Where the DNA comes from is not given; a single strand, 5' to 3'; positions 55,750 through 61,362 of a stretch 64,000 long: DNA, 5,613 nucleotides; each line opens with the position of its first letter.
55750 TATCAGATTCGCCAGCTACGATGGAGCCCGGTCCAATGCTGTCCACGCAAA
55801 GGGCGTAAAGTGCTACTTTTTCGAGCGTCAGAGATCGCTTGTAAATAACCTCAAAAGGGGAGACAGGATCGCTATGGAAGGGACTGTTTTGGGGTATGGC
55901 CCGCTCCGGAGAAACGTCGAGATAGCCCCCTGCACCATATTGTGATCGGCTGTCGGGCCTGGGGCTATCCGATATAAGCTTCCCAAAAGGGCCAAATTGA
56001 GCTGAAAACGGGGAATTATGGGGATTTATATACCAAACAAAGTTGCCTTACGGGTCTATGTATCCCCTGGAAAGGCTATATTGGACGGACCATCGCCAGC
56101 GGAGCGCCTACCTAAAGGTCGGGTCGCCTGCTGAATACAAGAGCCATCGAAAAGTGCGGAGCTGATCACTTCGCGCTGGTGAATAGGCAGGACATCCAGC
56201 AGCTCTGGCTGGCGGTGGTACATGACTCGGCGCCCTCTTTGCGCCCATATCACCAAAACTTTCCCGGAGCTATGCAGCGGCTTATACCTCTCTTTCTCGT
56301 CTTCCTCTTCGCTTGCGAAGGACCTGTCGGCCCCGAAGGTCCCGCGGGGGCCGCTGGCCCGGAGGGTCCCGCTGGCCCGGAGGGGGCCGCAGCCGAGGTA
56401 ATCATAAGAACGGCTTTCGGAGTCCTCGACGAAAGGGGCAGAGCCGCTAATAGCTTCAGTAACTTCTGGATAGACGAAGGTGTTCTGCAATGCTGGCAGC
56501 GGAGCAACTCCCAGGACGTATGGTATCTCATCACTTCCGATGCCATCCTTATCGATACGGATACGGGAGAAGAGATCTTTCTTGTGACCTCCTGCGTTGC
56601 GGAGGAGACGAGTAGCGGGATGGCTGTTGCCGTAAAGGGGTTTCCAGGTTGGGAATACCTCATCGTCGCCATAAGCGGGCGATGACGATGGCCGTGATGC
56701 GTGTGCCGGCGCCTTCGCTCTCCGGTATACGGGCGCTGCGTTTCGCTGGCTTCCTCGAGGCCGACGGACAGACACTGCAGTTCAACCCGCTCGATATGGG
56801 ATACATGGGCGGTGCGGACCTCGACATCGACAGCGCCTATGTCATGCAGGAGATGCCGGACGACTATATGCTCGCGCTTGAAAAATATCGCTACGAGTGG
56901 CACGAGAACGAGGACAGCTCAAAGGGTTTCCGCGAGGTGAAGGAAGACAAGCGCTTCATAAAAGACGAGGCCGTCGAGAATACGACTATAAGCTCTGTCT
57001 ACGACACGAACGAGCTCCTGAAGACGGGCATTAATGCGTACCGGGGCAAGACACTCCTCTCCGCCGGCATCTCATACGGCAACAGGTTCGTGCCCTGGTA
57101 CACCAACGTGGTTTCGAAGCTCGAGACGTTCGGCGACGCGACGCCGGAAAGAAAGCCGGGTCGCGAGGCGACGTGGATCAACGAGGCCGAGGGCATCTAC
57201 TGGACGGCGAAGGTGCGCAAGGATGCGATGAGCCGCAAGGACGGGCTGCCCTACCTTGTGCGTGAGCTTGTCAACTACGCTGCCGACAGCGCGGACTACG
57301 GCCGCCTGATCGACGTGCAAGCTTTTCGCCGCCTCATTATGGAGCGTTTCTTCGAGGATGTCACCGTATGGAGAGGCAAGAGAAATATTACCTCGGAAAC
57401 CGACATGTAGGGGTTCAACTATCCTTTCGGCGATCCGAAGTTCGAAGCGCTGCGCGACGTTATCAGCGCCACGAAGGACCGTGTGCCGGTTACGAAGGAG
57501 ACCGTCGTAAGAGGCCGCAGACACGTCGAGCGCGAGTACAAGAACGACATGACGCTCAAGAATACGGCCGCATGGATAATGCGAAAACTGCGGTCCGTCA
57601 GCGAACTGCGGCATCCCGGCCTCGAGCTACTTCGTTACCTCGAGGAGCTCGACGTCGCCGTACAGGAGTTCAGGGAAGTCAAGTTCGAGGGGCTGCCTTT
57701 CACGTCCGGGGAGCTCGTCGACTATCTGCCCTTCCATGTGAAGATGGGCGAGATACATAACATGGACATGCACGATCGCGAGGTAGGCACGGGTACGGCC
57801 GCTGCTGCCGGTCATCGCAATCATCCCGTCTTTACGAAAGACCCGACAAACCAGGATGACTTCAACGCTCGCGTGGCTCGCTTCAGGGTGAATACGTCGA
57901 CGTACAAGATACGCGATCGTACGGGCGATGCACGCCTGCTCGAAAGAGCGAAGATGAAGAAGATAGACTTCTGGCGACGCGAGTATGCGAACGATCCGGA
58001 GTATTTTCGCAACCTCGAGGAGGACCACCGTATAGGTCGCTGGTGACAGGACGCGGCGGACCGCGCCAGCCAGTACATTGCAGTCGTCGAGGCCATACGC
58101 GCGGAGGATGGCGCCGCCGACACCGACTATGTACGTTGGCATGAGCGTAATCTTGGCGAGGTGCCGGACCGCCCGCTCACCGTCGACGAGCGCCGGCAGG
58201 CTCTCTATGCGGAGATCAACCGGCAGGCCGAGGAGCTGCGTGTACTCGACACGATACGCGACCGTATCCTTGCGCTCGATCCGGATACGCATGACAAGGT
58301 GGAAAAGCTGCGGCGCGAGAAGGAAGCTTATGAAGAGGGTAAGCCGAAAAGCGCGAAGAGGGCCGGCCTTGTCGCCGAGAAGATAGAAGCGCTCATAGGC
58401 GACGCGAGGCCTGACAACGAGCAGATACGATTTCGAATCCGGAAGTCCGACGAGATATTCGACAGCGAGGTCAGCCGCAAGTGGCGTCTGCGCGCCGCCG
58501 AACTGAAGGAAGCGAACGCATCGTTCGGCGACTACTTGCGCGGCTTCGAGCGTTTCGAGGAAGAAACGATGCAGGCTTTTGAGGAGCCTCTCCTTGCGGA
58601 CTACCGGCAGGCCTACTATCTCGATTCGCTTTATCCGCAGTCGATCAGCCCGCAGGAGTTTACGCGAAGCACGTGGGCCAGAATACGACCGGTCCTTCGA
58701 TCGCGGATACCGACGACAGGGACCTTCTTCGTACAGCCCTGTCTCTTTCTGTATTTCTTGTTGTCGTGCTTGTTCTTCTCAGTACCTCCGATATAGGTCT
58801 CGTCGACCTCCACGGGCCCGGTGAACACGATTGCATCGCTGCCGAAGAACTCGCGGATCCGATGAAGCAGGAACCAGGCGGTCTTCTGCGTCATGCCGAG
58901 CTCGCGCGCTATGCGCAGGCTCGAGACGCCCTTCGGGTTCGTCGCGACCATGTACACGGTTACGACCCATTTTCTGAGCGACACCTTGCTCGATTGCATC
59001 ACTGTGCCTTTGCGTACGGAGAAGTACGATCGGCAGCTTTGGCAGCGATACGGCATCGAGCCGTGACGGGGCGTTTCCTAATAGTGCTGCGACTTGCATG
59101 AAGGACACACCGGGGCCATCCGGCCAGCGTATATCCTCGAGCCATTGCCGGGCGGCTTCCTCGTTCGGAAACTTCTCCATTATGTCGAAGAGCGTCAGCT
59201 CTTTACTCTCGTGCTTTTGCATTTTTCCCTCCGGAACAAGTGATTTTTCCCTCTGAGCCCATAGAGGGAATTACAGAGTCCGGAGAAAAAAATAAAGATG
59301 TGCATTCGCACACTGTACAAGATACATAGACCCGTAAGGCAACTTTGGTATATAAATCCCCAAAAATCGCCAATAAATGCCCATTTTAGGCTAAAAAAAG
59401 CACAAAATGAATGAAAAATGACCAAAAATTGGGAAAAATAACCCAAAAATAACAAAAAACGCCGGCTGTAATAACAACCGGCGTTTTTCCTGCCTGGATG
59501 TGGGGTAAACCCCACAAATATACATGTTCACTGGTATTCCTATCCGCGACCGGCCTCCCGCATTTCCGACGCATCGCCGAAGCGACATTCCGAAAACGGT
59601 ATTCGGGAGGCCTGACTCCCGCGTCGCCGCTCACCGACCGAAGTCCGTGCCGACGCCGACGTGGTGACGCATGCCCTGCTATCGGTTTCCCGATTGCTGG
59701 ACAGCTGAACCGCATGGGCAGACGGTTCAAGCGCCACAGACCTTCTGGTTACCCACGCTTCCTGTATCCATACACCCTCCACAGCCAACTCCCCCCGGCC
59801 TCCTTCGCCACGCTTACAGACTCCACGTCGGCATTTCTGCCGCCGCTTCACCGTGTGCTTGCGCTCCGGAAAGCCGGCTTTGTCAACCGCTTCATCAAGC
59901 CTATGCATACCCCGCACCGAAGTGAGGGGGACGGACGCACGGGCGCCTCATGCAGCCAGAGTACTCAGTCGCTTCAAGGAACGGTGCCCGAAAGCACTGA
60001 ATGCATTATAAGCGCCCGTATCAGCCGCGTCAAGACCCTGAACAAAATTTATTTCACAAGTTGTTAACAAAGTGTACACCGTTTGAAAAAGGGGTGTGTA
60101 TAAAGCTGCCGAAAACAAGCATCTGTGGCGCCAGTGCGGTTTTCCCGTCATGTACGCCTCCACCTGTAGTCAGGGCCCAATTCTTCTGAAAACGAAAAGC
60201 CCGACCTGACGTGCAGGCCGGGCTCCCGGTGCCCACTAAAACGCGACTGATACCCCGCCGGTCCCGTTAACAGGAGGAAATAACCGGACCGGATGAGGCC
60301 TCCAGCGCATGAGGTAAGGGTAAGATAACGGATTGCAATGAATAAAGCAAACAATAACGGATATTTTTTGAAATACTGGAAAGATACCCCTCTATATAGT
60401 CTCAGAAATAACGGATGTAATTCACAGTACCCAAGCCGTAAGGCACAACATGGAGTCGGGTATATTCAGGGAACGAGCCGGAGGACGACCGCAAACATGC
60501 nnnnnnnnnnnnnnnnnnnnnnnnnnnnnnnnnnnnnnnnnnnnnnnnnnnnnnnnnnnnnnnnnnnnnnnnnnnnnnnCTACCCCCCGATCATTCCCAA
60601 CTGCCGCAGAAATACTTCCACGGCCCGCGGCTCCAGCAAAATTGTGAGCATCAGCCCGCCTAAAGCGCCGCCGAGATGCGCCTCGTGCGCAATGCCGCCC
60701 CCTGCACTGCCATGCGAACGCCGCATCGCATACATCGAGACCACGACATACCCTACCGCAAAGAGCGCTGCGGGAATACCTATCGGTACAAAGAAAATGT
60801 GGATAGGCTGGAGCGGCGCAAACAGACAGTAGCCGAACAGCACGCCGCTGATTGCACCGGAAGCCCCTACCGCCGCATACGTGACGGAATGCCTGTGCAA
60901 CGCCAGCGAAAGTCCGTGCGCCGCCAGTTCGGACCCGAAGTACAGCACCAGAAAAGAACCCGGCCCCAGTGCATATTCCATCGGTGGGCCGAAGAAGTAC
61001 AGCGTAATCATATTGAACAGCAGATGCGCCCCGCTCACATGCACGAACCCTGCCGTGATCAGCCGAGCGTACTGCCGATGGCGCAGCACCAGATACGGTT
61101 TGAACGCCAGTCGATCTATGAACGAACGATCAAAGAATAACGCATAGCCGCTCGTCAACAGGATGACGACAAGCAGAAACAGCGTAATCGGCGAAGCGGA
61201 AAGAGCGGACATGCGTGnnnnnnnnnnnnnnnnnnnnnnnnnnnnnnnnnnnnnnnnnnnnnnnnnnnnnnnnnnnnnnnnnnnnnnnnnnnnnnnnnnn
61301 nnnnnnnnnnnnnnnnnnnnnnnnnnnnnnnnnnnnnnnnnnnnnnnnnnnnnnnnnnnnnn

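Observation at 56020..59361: Near-perfect 41-bp inverted repeats bracket a 3.3-kb unit whose internal genes are decayed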

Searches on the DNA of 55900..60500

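Call 22: search_rna_families(source=window, start=55900, end=60500, threshold=evalue, max_evalue=1)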
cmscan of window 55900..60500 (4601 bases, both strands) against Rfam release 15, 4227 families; matches with E-value up to 1: 5.
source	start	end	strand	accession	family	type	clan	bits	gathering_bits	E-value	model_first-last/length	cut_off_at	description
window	59452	59564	-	RF00506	Thr_leader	Cis-reg; leader;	-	28.1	55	0.027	1-118/118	no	Threonine operon leader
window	59424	59517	-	RF01770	rimP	Cis-reg; leader;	-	26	47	0.4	1-102/102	no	Gammaprotebacteria rimP leader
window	59450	59513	-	RF01678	P37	Gene; sRNA;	-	22.1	50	0.56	1-62/62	no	Pseudomonas sRNA P37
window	59242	59294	-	RF02260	MAT2A_A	Cis-reg;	-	21.5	40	0.23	1-65/65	no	MAT2A 3'UTR stem loop A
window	56293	56344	-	RF03142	L2-Alphaproteobacteria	Cis-reg; leader;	-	17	37.8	0.8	1-66/66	no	L2-Alphaproteobacteria ribosomal protein leader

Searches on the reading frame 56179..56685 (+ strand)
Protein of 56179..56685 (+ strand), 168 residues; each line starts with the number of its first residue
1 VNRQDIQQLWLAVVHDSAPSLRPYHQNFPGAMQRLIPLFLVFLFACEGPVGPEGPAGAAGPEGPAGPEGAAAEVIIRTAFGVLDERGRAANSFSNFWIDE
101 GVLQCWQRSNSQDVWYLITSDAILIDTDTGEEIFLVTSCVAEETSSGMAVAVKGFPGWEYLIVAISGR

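Call 5: search_protein_families(library=pfam, proteins=[window:56179-56685:+], max_evalue=0.01)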
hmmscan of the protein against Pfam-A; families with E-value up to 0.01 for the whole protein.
window:56179-56685:+ (168 aa): 1 family
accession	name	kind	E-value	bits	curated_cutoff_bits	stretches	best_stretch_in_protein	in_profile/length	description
PF01391.23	Collagen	-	0.0023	18.1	27.2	1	48-70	31-53/60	Collagen triple helix repeat (20 copies)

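Call 74: find_homologous_proteins(query=window:56272-56682:+, max_evalue=0.001)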
Query window:56272-56682:+ (137 aa): 18 proteins with E <= 0.001 among 1098 candidates.
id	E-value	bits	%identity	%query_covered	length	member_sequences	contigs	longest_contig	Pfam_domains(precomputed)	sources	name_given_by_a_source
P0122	3.6e-86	304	100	100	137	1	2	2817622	-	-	-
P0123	4.5e-28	116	46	94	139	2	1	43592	PF01391.24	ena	-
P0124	6.7e-25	105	41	99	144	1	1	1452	PF01391.24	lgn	-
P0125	1.6e-16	78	35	88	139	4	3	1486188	-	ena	-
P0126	2.3e-12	65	39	98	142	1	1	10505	PF01391.24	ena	-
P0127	2.5e-12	65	41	98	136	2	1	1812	-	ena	-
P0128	7.2e-12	63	41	98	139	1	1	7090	PF01391.24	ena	-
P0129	1.8e-8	52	37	53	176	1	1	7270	PF01391.24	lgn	-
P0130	2.2e-5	42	56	28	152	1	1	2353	PF01391.24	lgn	-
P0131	1.8e-4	39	46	36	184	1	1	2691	-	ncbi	-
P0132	1.9e-4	39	67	13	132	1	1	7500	-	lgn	-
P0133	3.1e-4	38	-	-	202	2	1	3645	-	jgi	jgi:hypothetical protein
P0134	3.4e-4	38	76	16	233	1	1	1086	PF01391.24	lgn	-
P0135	4.4e-4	38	67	18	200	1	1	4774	PF01391.24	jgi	jgi:hypothetical protein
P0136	4.8e-4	38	57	31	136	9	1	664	-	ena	-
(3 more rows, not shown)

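Call 75: find_encoding_contigs(protein=P0123, flank=5000, max_places=3)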
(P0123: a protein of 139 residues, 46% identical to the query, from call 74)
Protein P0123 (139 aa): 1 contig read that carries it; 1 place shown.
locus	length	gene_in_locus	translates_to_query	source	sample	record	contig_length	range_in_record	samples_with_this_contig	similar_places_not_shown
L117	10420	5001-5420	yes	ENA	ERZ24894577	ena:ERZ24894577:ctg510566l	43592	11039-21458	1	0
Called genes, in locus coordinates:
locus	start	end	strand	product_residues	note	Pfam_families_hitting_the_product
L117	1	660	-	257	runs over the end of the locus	PF00849:PseudoU_synth_2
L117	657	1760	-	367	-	PF01208:URO-D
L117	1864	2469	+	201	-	-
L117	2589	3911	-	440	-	PF18731:HEPN_Swt1, PF13184:KH_NusA_1st, PF26594:KH_NusA_2nd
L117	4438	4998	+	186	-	-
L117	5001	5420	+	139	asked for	PF01391:Collagen (weak)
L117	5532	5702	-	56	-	-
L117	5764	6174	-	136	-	PF05168:HEPN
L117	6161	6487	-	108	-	PF01909:NTP_transf_2, PF18765:Polbeta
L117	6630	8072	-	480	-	PF23019:DUF7033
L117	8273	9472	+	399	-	PF01966:HD (weak), PF19276:HD_assoc_2 (weak)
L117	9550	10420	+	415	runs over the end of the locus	PF13289:SIR2_2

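Call 76: find_encoding_contigs(protein=P0126, flank=5000, max_places=3)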
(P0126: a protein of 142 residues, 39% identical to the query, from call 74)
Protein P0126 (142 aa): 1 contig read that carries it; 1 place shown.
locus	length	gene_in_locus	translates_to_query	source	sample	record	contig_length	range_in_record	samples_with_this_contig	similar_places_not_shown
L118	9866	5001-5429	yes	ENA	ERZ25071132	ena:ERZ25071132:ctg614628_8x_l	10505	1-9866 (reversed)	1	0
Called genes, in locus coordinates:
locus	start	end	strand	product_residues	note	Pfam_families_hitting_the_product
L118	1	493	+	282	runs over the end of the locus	PF00589:Phage_integrase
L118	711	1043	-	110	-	-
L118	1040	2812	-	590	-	PF09250:Prim-Pol (faint)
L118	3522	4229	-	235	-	-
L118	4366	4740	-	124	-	-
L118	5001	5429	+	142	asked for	PF01391:Collagen (faint)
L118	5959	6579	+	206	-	-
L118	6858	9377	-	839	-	PF00560:LRR_1 (faint), PF23598:LRR_14, PF12799:LRR_4 (weak), PF13855:LRR_8 (weak), PF12799:LRR_4, PF13855:LRR_8 (weak), PF18962:Por_Secre_tail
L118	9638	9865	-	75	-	?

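Call 88: search_protein_families(library=pfam, proteins=[window:56272-56682:+], max_evalue=0.01)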
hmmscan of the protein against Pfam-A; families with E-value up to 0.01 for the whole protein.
window:56272-56682:+ (137 aa): 1 family
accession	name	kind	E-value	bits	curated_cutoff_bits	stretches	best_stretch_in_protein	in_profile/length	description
PF01391.23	Collagen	-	0.0016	18.6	27.2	1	17-39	31-53/60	Collagen triple helix repeat (20 copies)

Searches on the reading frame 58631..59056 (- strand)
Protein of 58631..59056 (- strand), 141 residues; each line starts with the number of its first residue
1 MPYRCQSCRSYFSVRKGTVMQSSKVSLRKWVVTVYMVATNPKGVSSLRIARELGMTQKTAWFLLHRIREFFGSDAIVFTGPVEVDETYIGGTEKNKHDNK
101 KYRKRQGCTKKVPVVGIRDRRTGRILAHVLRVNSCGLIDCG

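Call 5: search_protein_families(library=pfam, proteins=[window:58631-59056:-], max_evalue=0.01)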
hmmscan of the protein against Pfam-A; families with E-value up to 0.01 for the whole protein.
window:58631-59056:- (141 aa): 1 family
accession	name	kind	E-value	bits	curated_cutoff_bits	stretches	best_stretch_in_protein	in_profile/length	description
PF12762.13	DDE_Tnp_IS1595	-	1.1e-10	42.2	27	1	79-130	3-58/153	ISXO2-like transposase domain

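Call 51: find_related_loci(query=window:58667-59056:-, collection=genome_contigs, flank=4000)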
Query window:58667-59056:- (130 aa) in genome_contigs; peptide patterns used: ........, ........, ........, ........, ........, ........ (x = any residue, [..] = any of these).
61 stretches matched a pattern; 6 encode a relative of the query (tblastn E <= 1e-3); 6 distinct loci.
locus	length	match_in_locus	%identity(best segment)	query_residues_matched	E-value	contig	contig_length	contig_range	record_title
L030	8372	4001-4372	53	1-127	2e-44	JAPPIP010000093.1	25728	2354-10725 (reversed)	MAG: Thaumarchaeota archaeon isolate RHO2_bin_25 NODE_2635_length_25728_cov_31.892455, whole genome shotgun sequence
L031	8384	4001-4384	52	3-130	3e-43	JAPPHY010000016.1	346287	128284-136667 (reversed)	MAG: Chloroflexota bacterium isolate RHO1_bin_9 NODE_18_length_346287_cov_10.063408, whole genome shotgun sequence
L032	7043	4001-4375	46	5-127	1e-34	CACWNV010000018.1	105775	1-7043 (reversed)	MAG: uncultured Prevotellaceae bacterium isolate RUG10753 genome assembly, contig: RUG10753_asm_18, whole genome shotgun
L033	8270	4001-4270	51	2-91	2e-30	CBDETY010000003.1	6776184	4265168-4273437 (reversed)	MAG: Candidatus Latescibacterota bacterium isolate 4ecebec3-674b-4d24-a34d-cb651c760dca genome assembly, contig: contig_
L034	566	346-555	60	3-72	1e-28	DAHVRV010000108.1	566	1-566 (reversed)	MAG TPA_asm: Actinomycetota bacterium isolate clean654 NODE_108_length_566_cov_2.059305, whole genome shotgun sequence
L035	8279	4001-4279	45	37-125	2e-22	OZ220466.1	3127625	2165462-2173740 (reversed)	MAG: Pseudomonadales bacterium isolate 8d23d998-bd5f-4541-bbc0-7081f96150e9 genome assembly, chromosome: 1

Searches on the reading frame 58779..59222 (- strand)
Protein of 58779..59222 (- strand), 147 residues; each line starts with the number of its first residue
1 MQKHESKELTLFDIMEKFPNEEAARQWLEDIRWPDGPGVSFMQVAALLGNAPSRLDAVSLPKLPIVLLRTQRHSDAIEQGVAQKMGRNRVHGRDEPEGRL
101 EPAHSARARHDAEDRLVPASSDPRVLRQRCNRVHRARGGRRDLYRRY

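Call 5: search_protein_families(library=pfam, proteins=[window:58779-59222:-], max_evalue=0.01)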
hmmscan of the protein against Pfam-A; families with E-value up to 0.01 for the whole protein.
window:58779-59222:- (147 aa): 1 family
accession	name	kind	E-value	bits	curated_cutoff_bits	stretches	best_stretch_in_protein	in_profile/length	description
PF12760.12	Zn_ribbon_IS1595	-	0.0069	16.8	25.4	0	19-37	1-19/46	Transposase zinc-ribbon domain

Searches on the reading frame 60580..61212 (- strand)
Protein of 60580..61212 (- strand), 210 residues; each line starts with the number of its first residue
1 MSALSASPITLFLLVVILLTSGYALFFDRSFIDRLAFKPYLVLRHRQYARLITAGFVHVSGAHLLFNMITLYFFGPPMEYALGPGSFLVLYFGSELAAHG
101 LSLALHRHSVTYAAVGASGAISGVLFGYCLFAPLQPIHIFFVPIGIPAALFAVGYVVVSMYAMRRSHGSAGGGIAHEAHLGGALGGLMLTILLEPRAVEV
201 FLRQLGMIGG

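Call 91: search_protein_families(library=pfam, proteins=[window:60580-61212:-], max_evalue=0.001)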
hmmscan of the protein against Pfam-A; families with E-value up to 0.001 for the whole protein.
window:60580-61212:- (210 aa): 1 family
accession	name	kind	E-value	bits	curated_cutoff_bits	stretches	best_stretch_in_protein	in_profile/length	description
PF01694.28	Rhomboid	-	1.6e-27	96.9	22.6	1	46-193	2-140/143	Rhomboid domain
